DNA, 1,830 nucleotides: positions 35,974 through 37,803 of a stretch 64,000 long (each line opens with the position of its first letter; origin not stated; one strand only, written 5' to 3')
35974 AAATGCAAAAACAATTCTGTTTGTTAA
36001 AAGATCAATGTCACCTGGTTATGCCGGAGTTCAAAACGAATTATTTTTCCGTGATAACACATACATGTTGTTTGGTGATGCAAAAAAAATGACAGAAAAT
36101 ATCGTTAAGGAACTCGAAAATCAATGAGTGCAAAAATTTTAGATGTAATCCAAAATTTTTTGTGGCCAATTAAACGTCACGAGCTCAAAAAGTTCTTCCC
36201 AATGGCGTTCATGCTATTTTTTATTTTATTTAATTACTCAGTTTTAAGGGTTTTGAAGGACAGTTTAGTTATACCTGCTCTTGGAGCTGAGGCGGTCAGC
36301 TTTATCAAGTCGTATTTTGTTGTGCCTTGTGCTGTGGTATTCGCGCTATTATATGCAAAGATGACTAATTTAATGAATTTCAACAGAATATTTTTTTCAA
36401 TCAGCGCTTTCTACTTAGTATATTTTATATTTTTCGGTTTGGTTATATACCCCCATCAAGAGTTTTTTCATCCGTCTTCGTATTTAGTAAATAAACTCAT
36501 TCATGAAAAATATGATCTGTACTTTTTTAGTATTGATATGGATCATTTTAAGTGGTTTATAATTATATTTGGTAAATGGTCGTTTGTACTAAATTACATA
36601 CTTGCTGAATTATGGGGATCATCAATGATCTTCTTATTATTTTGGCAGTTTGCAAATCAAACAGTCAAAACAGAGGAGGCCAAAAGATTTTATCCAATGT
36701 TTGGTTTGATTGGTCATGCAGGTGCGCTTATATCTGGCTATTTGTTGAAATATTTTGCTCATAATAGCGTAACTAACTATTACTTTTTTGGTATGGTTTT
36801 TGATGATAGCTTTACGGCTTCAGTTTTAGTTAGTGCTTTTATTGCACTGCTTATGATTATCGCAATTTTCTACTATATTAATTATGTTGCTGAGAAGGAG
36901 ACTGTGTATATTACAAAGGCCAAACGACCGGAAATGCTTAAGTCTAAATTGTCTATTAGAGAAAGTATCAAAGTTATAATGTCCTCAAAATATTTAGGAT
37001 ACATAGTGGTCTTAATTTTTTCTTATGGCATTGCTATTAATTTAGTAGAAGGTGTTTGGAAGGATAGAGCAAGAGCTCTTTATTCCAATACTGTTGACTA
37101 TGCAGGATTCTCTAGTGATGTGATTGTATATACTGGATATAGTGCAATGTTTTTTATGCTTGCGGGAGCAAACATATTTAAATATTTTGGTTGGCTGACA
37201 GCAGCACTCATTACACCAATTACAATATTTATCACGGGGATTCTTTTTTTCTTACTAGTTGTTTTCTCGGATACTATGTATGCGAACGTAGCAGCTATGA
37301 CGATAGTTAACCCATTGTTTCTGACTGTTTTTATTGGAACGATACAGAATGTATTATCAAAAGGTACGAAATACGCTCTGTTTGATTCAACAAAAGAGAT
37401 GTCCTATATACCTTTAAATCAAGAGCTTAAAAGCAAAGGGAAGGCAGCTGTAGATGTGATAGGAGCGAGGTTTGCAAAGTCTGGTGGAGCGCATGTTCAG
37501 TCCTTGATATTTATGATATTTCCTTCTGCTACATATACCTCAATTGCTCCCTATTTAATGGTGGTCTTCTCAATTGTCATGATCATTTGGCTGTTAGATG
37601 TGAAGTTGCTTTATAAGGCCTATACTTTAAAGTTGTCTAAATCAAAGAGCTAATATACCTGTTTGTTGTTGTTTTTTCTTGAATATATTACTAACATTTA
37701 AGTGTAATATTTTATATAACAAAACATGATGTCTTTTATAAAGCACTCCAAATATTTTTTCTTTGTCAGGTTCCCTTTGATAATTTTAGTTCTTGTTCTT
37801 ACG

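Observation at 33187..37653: Transhydrogenase operon translationally coupled to a nucleotide translocase: candidate NAD-theft-to-NADPH module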

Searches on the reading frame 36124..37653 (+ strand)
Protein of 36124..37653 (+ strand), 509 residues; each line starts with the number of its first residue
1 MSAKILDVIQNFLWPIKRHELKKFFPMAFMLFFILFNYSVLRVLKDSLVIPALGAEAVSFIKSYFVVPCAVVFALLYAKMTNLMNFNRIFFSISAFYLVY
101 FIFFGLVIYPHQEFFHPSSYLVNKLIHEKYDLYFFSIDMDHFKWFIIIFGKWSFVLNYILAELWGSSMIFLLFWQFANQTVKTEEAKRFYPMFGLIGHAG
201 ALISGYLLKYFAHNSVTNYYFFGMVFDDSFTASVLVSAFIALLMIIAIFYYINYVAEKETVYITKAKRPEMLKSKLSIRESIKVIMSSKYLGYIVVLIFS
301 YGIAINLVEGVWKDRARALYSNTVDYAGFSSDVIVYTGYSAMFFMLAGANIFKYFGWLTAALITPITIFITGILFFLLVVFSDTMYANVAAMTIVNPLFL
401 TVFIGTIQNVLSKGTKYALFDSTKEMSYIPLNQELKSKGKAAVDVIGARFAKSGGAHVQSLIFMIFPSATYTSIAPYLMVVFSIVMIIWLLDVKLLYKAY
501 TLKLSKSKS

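Call 4: search_protein_families(library=pfam, proteins=[window:36124-37653:+])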
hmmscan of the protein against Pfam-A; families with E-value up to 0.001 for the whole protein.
window:36124-37653:+ (509 aa): 2 families
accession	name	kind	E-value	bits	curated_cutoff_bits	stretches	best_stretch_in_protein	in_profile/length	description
PF03219.20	TLC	-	2.6e-160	534.9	21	1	8-500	10-491/491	TLC ATP/ADP transporter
PF06522.17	B12D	-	4.7e-05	23.1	21.5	0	238-272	11-45/54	NADH-ubiquinone reductase complex 1 MLRQ subunit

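Call 5: search_protein_families(library=ncbifam, proteins=[window:36124-37653:+])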
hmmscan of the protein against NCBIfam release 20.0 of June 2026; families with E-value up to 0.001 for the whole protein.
window:36124-37653:+ (509 aa): 1 family
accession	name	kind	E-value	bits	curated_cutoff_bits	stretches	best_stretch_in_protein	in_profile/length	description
TIGR00769.1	AAA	superfamily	2e-134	449.1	387.2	1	16-500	1-472/472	NTP/NDP exchange transporter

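Call 10: find_related_loci(query=window:36124-37653:+, collection=genome_contigs, flank=6000)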
Query window:36124-37653:+ (509 aa) in genome_contigs; peptide patterns used: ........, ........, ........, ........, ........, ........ (x = any residue, [..] = any of these).
42 stretches matched a pattern; 17 encode a relative of the query (tblastn E <= 1e-3); 17 distinct loci.
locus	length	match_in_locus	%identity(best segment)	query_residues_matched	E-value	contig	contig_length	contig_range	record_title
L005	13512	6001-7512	70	6-509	0e+0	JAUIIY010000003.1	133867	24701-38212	MAG: Alphaproteobacteria bacterium isolate Co_bin.286 NODE_1361_length_133867_cov_1.531509, whole genome shotgun sequenc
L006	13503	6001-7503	55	4-509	0e+0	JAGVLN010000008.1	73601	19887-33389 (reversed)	MAG: Rickettsiales bacterium isolate SW_16 c_000000021457, whole genome shotgun sequence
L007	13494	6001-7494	53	5-506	2e-175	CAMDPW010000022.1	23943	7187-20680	MAG: Rickettsia typhi isolate ZH-03apr19-290 genome assembly, contig: ZH-03apr19-C2977, whole genome shotgun sequence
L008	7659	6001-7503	53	4-509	6e-167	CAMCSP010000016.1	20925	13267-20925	MAG: Rickettsia typhi isolate LH-02apr19-40 genome assembly, contig: LH-02apr19-C5404, whole genome shotgun sequence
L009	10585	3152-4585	44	17-509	5e-123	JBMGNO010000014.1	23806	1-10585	MAG: Rickettsiaceae bacterium isolate MCH_20Endo_J9 Ga0190276_114, whole genome shotgun sequence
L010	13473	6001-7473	40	10-490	1e-104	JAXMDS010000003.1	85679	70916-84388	MAG: Rickettsiales bacterium isolate STL-PRO42 C3.232.fa-3, whole genome shotgun sequence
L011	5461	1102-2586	39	10-509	1e-104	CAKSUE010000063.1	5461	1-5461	MAG: uncultured Eubacteriales bacterium isolate REFINED_METABAT215_TOP10_CONTIGS_1500_ASSEMBLY_K77_MERGED__Hadza_PheChl_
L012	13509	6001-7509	54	4-509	2e-167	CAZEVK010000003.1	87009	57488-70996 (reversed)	MAG TPA_asm: uncultured Rickettsia sp. isolate SRP286056_co2_91 genome assembly, contig: NODE_259_length_87009_cov_6.152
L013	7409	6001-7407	40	13-503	1e-101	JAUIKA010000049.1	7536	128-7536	MAG: Alphaproteobacteria bacterium isolate Co_bin.34 NODE_55349_length_7536_cov_0.972061, whole genome shotgun sequence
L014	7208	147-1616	39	9-498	4e-96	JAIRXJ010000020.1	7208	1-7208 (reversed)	MAG: Puniceicoccales bacterium isolate Gsp477_bin153 k119_2142114, whole genome shotgun sequence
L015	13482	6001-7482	39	9-498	2e-95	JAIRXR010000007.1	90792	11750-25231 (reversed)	MAG: Puniceicoccales bacterium isolate Gsp477_bin174 k119_42189, whole genome shotgun sequence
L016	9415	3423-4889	38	9-498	3e-91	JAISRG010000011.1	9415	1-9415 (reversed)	MAG: Puniceicoccales bacterium isolate Kf353_bin47 k119_835843, whole genome shotgun sequence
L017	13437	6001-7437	37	13-509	3e-86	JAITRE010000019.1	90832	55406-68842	MAG: Oscillospiraceae bacterium isolate Roe453_bin136 k119_3632252, whole genome shotgun sequence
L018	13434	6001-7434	34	13-509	4e-84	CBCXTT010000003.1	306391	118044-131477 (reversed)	MAG: Alphaproteobacteria bacterium isolate 1309797c-85b3-4f90-b79d-7c5bf11543ea genome assembly, contig: contig_3, whole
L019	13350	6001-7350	35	13-489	2e-76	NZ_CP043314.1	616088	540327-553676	Candidatus Nesciobacter abundans isolate 1604HC chromosome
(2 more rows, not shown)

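Call 12: search_solved_structures(query=window:36124-37653:+, max_evalue=0.01)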
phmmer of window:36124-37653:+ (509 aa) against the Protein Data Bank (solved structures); distinct sequences matched with E-value up to 0.01: 2.
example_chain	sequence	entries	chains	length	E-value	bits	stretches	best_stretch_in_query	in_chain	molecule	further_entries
9j3n_A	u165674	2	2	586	6e-107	362.1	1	8-501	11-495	ADP,ATP carrier protein 1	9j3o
9j3j_A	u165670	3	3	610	2.1e-91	310.8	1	16-497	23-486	ADP,ATP carrier protein 1, chloroplastic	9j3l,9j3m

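Call 13: find_homologous_proteins(query=window:36124-37653:+)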
Query window:36124-37653:+ (509 aa): 3066 proteins with E <= 0.001 among 8000 candidates; the best 120 are listed.
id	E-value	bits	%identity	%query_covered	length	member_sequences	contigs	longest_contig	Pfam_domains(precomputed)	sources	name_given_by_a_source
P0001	0.0e+0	1093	100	100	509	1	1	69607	PF03219.21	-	-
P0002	8.9e-290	980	87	100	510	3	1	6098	PF03219.21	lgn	-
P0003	1.6e-241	821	72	100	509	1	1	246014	PF03219.21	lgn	-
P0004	3.9e-239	813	74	100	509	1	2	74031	PF03219.21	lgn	-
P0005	1.0e-235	802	70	100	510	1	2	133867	PF03219.21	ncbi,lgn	-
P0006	1.2e-177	610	56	98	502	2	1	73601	PF03219.21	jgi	jgi:AAA family ATP:ADP antiporter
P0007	9.7e-177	607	53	99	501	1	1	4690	PF03219.21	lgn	-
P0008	2.9e-170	586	53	99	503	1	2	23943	PF03219.21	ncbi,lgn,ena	-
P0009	1.7e-166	573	54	99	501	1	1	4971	PF03219.21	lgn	-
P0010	5.9e-166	572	54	98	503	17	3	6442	PF03219.21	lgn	-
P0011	2.9e-165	569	50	98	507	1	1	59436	PF03219.21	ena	-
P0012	3.4e-165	569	53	98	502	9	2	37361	PF03219.21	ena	-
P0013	2.4e-164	566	51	98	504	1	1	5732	PF03219.21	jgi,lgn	jgi:AAA family ATP:ADP antiporter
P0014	1.2e-163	564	51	98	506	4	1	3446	PF03219.21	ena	-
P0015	7.8e-163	561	53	98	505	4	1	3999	PF03219.21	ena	-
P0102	1.1e-136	475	46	98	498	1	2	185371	PF03219.21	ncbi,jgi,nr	ncbi:MAG: tlc1 [Rickettsiaceae bacterium]|jgi:AAA family ATP:ADP antiporter|nr:tlc1 [Rickettsiaceae 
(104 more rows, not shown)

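Call 24: search_solved_structures(query=window:36124-37653:+, max_evalue=0.01, show_alignments=2)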
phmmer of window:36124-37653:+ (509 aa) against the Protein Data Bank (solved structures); distinct sequences matched with E-value up to 0.01: 2.
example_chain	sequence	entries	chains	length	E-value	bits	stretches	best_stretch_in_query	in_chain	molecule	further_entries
9j3n_A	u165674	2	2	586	6e-107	362.1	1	8-501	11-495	ADP,ATP carrier protein 1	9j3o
9j3j_A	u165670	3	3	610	2.1e-91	310.8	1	16-497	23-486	ADP,ATP carrier protein 1, chloroplastic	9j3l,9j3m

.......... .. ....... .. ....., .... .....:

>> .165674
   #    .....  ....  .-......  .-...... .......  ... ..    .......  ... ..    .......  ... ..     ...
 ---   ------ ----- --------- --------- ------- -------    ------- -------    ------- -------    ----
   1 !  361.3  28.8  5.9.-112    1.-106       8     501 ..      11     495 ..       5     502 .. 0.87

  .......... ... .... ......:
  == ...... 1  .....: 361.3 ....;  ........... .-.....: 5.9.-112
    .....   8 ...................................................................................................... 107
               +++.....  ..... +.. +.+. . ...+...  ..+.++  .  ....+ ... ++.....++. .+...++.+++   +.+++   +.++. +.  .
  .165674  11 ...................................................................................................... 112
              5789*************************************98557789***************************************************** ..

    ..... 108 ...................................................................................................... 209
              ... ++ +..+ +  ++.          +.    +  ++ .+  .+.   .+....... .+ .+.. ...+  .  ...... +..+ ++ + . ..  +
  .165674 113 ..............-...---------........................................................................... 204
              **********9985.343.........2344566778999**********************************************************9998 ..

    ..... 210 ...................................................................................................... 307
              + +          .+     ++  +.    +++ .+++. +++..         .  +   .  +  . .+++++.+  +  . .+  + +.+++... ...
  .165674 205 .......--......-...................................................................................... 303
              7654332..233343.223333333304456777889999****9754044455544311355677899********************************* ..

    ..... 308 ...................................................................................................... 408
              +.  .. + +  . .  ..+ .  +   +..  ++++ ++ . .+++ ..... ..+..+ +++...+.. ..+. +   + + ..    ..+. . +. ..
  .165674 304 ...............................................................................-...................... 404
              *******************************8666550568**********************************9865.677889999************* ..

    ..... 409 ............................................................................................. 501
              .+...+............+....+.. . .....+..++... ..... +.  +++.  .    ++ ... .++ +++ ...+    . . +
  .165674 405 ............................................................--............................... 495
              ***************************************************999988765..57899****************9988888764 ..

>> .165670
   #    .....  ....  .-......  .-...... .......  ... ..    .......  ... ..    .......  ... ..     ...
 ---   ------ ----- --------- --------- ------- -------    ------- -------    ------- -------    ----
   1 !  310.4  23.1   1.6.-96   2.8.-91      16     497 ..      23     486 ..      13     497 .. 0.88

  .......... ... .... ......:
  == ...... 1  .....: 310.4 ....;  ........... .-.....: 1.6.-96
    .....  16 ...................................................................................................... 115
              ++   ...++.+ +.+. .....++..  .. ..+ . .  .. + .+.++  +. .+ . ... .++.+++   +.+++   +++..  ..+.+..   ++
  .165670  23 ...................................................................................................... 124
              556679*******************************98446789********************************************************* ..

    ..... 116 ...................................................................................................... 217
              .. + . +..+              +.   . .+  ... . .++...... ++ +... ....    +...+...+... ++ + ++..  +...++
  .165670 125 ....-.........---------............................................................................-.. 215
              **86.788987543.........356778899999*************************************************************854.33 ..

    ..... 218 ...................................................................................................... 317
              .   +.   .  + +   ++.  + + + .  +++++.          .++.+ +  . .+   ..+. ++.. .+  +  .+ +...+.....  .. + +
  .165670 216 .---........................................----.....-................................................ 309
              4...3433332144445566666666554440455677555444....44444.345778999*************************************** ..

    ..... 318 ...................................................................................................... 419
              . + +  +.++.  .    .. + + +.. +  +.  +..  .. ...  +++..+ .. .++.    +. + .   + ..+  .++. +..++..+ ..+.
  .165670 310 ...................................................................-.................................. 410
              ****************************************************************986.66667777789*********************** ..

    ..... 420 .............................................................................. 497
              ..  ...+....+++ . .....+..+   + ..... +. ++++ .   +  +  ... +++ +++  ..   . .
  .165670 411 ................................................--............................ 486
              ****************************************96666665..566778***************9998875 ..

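Call 31: find_homologous_proteins(query=P0102)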
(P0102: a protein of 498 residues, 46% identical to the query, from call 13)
Query P0102 (498 aa): 6925 proteins with E <= 0.001 among 8000 candidates; the best 120 are listed.
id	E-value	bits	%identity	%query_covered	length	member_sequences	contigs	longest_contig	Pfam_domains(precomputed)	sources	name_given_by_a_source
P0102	0.0e+0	1097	100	100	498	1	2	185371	PF03219.21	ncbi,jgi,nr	ncbi:MAG: tlc1 [Rickettsiaceae bacterium]|jgi:AAA family ATP:ADP antiporter|nr:tlc1 [Rickettsiaceae 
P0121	1.6e-284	963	87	100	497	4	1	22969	PF03219.21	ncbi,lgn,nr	ncbi:MAG: tlc1 [Rickettsiaceae bacterium]|nr:tlc1 [Rickettsiaceae bacterium]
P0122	2.7e-256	870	79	99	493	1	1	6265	PF03219.21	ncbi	-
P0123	1.2e-232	792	72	99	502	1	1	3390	PF03219.21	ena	-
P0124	1.5e-229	781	71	98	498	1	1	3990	PF03219.21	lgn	-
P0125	8.6e-229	779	71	99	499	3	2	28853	PF03219.21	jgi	jgi:AAA family ATP:ADP antiporter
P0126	3.4e-227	774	70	99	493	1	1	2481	PF03219.21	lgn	-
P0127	2.3e-226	771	68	98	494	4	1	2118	PF03219.21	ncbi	-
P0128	1.9e-225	768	69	99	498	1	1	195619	PF03219.21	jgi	jgi:ATP:ADP antiporter, AAA family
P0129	4.9e-224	763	70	99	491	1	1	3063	PF03219.21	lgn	-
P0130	5.3e-224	763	69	99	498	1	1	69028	PF03219.21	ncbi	-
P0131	9.9e-224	762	69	99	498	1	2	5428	PF03219.21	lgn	-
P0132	1.4e-222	758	69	99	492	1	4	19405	PF03219.21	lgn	-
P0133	1.3e-221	755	68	99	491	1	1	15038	PF03219.21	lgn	-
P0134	2.6e-221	754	70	98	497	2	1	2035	PF03219.21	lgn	-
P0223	6.6e-209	713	64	98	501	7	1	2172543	PF03219.21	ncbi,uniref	ncbi:ATP/ADP exchange transporter Tlc1 [Rickettsia endosymbiont of Polydrusus tereticollis]|uniref:A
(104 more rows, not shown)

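Call 32: find_encoding_contigs(protein=P0223, flank=3000, max_places=2)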
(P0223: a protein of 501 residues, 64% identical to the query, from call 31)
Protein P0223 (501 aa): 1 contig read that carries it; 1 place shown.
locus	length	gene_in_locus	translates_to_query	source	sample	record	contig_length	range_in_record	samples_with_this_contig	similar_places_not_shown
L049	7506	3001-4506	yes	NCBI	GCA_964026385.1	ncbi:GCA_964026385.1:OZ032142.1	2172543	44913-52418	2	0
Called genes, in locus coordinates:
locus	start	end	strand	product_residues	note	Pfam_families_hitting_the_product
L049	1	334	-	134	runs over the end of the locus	-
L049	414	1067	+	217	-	PF06325:PrmA, PF05175:MTS, PF13847:Methyltransf_31, PF13649:Methyltransf_25 (weak)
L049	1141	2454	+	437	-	PF13701:DDE_Tnp_1_4, PF01609:DDE_Tnp_1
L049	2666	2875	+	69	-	PF06325:PrmA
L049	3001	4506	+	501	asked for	PF03219:TLC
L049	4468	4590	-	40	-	-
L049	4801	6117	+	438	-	PF07690:MFS_1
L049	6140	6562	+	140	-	PF00334:NDK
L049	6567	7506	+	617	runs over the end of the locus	PF01134:GIDA, PF03486:HI0933_like (faint), PF07992:Pyr_redox_2 (weak), PF12831:FAD_oxidored, PF21680:GIDA_C_1st, PF13932:SAM_GIDA_C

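Call 75: find_encoding_contigs(protein=P0002, flank=5000, max_places=2)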
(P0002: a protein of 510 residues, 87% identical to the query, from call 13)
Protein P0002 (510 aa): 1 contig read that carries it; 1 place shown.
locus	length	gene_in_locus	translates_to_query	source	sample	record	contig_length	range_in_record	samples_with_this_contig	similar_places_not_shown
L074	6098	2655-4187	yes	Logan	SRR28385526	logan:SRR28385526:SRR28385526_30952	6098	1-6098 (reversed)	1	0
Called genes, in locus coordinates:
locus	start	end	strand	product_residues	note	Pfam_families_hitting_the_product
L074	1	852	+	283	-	?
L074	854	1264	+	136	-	PF12769:PNTB_4TM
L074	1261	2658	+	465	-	PF02233:PNTB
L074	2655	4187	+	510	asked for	PF03219:TLC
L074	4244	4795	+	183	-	-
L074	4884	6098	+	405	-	?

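Call 76: find_encoding_contigs(protein=P0003, flank=6000, max_places=2)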
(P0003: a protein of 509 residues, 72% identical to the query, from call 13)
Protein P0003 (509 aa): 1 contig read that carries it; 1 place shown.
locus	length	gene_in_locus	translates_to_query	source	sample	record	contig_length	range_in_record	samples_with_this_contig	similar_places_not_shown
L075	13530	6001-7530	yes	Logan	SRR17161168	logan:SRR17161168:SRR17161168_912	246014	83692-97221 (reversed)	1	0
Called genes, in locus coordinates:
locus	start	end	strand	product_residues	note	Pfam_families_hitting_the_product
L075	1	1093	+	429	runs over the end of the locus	PF02403:Seryl_tRNA_N, PF13851:GAS (weak), PF00587:tRNA-synt_2b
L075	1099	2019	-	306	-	-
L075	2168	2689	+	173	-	PF00004:AAA (weak), PF01583:APS_kinase (faint), PF08433:KTI12, PF13238:AAA_18 (weak), PF13671:AAA_33, PF20720:nSTAND3 (faint)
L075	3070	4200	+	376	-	PF05222:AlaDh_PNT_N, PF01262:AlaDh_PNT_C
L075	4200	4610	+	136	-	PF12769:PNTB_4TM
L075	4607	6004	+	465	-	PF02233:PNTB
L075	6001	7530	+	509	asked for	PF03219:TLC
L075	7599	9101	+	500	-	PF03219:TLC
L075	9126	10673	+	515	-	PF03219:TLC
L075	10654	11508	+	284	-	PF02517:Rce1-like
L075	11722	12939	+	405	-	PF00696:AA_kinase, PF13840:ACT_7, PF22468:ACT_9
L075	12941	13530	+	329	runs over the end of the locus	PF03060:NMO, PF00977:His_biosynth (faint), PF03060:NMO, PF05690:ThiG (weak)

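Call 77: find_encoding_contigs(protein=P0004, flank=6000, max_places=2)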
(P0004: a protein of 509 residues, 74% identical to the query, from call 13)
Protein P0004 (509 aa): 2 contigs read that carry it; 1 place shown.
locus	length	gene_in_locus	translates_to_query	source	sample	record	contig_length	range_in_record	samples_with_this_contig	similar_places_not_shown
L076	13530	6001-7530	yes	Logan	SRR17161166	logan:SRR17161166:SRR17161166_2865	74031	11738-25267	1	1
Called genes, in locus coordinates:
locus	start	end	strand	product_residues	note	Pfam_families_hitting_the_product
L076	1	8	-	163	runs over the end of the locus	PF00300:His_Phos_1 (weak)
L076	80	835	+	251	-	PF03883:H2O2_YaaD, PF21818:DUF6884 (weak)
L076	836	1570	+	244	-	PF13489:Methyltransf_23, PF13847:Methyltransf_31 (weak)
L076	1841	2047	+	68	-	-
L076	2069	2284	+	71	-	-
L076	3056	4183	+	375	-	PF05222:AlaDh_PNT_N, PF02826:2-Hacid_dh_C (faint), PF01262:AlaDh_PNT_C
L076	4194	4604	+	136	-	PF12769:PNTB_4TM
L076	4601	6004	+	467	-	PF02233:PNTB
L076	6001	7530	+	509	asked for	PF03219:TLC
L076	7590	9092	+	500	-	PF03219:TLC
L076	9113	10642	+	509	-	PF03219:TLC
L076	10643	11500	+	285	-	PF02517:Rce1-like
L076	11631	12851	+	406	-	PF00696:AA_kinase, PF13840:ACT_7, PF22468:ACT_9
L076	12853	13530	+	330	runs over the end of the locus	PF03060:NMO, PF00478:IMPDH (faint), PF00977:His_biosynth (faint), PF03060:NMO, PF05690:ThiG (weak)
